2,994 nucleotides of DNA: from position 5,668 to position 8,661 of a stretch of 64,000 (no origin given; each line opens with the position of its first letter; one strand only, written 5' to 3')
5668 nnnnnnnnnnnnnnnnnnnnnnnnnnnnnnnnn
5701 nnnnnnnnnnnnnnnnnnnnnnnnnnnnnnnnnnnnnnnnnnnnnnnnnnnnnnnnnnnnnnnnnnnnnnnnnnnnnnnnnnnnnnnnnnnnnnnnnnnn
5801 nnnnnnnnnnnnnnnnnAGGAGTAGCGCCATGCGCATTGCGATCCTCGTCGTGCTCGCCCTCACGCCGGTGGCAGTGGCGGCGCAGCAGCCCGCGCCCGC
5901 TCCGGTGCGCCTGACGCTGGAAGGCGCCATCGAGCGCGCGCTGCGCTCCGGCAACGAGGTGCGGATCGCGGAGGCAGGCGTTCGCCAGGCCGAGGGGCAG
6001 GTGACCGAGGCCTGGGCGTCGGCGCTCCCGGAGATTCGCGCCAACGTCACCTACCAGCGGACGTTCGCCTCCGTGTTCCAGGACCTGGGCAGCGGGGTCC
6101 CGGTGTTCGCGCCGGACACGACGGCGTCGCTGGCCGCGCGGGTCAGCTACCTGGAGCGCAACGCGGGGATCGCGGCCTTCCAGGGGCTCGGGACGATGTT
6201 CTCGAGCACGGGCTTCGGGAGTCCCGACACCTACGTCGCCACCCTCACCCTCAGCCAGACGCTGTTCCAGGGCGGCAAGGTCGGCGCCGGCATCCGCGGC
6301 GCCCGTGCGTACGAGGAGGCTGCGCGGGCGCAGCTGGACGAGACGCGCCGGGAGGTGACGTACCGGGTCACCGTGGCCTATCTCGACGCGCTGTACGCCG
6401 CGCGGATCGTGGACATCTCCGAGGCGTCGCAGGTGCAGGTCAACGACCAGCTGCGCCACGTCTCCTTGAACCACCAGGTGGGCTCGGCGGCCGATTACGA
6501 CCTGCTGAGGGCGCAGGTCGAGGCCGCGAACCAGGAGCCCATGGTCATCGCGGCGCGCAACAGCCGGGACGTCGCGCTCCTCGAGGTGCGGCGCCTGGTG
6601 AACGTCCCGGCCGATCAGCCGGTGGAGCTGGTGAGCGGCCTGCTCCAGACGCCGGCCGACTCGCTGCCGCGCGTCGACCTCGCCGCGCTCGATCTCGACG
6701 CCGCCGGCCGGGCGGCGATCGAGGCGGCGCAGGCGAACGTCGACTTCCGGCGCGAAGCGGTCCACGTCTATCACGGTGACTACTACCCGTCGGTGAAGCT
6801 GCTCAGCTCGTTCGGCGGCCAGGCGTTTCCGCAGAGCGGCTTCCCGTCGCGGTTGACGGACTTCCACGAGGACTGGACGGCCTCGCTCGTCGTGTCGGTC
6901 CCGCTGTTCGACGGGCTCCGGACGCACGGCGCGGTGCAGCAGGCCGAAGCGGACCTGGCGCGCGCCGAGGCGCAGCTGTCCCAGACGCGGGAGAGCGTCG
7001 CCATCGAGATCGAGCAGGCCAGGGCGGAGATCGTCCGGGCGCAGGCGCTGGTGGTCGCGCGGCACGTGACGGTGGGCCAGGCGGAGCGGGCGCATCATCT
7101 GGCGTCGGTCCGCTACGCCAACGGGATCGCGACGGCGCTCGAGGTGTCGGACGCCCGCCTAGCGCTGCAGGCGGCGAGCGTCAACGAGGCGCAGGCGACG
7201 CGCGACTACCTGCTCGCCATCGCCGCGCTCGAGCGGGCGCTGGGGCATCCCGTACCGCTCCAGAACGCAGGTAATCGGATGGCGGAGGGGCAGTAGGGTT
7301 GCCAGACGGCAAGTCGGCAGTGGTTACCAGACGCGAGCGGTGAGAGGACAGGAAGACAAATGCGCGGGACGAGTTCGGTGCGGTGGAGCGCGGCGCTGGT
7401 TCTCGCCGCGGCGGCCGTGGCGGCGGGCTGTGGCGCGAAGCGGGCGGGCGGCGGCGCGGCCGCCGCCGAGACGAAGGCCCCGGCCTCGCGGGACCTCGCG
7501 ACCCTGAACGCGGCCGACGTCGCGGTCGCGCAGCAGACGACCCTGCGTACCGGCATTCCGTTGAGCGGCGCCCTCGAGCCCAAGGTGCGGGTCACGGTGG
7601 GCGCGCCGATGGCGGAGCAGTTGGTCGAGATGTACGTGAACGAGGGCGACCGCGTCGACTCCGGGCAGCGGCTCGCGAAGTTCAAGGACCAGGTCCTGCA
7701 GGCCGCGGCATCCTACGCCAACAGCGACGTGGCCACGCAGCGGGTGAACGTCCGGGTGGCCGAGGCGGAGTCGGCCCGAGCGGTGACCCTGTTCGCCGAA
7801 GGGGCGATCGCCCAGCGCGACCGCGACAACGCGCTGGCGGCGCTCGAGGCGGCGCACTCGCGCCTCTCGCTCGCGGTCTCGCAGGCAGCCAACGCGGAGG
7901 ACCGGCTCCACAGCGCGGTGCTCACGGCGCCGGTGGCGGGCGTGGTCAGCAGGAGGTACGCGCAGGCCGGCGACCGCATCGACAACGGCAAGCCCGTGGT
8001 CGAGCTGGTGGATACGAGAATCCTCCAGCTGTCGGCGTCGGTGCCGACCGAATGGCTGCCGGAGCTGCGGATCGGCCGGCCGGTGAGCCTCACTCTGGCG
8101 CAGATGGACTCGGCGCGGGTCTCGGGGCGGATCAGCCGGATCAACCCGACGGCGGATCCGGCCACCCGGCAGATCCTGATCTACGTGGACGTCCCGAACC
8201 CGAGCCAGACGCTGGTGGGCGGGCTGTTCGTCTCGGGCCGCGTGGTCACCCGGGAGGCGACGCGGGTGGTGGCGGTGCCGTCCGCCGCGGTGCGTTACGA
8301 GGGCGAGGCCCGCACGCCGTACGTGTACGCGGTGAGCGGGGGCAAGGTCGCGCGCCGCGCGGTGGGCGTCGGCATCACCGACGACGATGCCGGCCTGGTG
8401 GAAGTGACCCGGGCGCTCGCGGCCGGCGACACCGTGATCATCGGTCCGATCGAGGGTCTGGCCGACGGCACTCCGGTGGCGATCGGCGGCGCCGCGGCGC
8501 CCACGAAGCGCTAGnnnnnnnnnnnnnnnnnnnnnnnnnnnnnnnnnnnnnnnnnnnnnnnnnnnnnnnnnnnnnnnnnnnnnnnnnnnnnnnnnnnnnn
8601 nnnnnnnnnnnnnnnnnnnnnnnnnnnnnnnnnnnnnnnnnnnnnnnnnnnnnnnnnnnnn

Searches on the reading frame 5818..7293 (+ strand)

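Call 71: search_protein_families(library=ncbifam, proteins=[window:5818-7293:+], max_evalue=0.00001)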
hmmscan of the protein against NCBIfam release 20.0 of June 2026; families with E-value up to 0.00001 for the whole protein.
window:5818-7293:+ (492 aa): 5 families
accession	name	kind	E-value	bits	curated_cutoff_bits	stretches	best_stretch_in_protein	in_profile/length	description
TIGR01844.1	type_I_sec_TolC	subfamily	3.8e-40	138.2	225.15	1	137-476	69-398/414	TolC family outer membrane protein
NF007002.0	PRK09465.1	equivalog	1.2e-18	66.9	495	1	137-476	86-424/460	outer membrane channel protein TolC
TIGR01845.1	outer_NodT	subfamily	1.4e-16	60.4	210.05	1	153-476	140-458/460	efflux transporter outer membrane subunit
NF045679.1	DiMtlExpIhpA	equivalog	4.4e-12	45.4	650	1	356-484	294-421/424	divalent metal ion exporter subunit IhpA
NF052390.1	efflux_OMP_AbuO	equivalog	2.8e-11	42.8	700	1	303-476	261-431/447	multidrug efflux outer membrane protein AbuO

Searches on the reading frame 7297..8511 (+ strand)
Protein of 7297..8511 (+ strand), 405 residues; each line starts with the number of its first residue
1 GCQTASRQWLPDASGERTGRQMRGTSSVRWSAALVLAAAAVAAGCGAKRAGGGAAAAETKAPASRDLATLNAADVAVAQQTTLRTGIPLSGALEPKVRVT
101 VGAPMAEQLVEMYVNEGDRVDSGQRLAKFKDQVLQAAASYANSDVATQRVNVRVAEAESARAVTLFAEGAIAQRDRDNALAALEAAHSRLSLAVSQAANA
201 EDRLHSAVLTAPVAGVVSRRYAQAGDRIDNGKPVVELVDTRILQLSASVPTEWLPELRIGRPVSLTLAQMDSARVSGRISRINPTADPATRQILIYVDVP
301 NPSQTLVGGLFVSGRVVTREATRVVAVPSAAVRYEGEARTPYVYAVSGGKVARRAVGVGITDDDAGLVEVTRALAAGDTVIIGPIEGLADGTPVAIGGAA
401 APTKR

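Call 71: search_protein_families(library=ncbifam, proteins=[window:7297-8511:+], max_evalue=0.00001)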
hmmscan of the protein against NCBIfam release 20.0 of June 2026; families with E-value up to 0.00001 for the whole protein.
window:7297-8511:+ (405 aa): 16 families
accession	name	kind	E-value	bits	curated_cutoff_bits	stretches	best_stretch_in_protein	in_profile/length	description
TIGR01730.1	RND_mfp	subfamily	8.6e-62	208.9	94.9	1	75-396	3-321/322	efflux RND transporter periplasmic adaptor subunit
TIGR00999.1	8a0102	subfamily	7.5e-30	104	319.3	1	117-382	1-264/271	CzcB/NccB family metal efflux transporter periplasmic adaptor subunit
NF008589.1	PRK11556.1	equivalog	4e-17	62.2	391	1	55-396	41-387/392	MdtA/MuxA family multidrug efflux RND transporter periplasmic adaptor subunit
NF008606.0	PRK11578.1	equivalog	5e-14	52.2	342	1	81-385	44-365/371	macrolide transporter subunit MacA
TIGR00998.1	8a0101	subfamily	9.5e-14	51.1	390.8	1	198-285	196-284/334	EmrA/EmrK family multidrug efflux transporter periplasmic adaptor subunit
NF045680.1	DiMtlExpIhpB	equivalog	1.1e-13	50.9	450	1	205-379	136-305/326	divalent metal ion exporter adaptor subunit IhpB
NF033138.2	RND-peri-MexC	equivalog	3.4e-13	49.5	625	1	34-234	11-199/375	MexC family multidrug efflux RND transporter periplasmic adaptor subunit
TIGR01843.1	type_I_hlyD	subfamily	7.3e-13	48.3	208.65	1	172-287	236-356/422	HlyD family type I secretion periplasmic adaptor subunit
TIGR02971.1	heterocyst_DevB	subfamily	1.2e-11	44.6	129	0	90-195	4-114/327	ABC exporter membrane fusion protein, DevB family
NF002939.0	PRK03598.1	equivalog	2.9e-10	39.8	393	1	158-287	156-285/332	secretion protein HlyD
NF007850.1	PRK10559.1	equivalog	7.8e-10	38.3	400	1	103-266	44-207/303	p-hydroxybenzoic acid efflux pump subunit AaeA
NF007132.1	PRK09578.1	equivalog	1.1e-08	34.3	512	1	55-224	22-191/396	MexX/AxyX family multidrug efflux RND transporter periplasmic adaptor subunit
NF007362.0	PRK09859.1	equivalog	1.2e-07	31.3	738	1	39-386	15-361/385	multidrug transporter subunit MdtE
NF011715.0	PRK15136.1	equivalog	3.1e-07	29.4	563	1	205-267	214-276/390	multidrug efflux MFS transporter periplasmic adaptor subunit EmrA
NF011604.1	PRK15030.1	equivalog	1.2e-06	27.8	765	0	112-232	79-199/397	multidrug efflux RND transporter periplasmic adaptor subunit AcrA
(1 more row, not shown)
